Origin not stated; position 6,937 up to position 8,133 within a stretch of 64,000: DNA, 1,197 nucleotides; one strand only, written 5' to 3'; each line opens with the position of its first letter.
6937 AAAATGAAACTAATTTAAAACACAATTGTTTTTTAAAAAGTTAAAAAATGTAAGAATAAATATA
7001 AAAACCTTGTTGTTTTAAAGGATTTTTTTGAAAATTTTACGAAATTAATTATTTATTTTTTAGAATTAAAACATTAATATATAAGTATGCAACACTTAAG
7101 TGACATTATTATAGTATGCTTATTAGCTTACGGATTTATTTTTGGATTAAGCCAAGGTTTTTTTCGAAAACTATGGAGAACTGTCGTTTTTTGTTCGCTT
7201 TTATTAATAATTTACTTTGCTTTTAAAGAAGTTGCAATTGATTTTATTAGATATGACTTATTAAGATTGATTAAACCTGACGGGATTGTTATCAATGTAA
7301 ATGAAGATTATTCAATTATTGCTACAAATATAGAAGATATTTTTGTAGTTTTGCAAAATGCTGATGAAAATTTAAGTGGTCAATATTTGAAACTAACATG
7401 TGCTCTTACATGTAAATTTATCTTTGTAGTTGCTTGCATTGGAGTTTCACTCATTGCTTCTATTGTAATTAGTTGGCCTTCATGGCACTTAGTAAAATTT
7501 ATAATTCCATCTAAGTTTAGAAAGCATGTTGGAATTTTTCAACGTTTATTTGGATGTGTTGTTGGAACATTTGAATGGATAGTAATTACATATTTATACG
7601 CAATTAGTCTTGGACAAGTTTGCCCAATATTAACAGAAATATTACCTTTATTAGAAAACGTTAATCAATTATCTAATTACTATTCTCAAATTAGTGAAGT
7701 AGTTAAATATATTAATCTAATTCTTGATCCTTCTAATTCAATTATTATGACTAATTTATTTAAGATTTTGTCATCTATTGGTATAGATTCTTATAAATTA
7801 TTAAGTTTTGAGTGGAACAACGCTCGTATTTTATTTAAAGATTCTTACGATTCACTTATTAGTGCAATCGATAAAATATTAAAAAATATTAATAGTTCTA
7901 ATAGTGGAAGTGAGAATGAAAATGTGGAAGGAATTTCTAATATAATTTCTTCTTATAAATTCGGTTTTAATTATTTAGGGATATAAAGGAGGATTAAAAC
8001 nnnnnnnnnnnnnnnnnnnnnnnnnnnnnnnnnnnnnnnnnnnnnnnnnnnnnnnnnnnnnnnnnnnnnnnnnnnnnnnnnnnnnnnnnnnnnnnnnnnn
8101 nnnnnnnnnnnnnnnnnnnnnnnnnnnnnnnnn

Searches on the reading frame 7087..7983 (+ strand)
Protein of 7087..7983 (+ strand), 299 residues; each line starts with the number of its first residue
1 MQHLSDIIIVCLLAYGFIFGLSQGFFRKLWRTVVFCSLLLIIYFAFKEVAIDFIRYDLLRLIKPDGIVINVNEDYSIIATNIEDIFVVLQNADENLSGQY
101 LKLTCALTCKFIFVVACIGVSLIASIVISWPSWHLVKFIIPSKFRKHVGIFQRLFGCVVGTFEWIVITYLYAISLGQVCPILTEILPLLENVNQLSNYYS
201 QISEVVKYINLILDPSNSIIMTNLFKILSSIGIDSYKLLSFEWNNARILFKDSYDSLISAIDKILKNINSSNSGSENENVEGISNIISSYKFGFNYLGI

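Call 4: search_protein_families(library=pfam, proteins=[window:7087-7983:+], max_evalue=1)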
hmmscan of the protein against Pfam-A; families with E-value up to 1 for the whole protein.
window:7087-7983:+ (299 aa): 1 family
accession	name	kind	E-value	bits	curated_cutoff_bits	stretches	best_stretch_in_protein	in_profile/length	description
PF02674.22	Colicin_V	-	0.0041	17.5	29.3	1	6-180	2-122/144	Colicin V production protein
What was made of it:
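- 7087..7986 (+): Upstream 299-aa multi-pass membrane protein, weakly CvpA/Colicin_V-like. It is probably co-transcribed, with a 14-nt gap to paralog A. Pfam PF02674 gives E 0.004 and 17.5 bits, below the 29.3-bit cutoff (call 4).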

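Call 5: search_protein_families(library=ncbifam, proteins=[window:7087-7983:+], max_evalue=1)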
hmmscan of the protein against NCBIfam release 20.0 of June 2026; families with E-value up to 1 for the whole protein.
window:7087-7983:+ (299 aa): 0 families
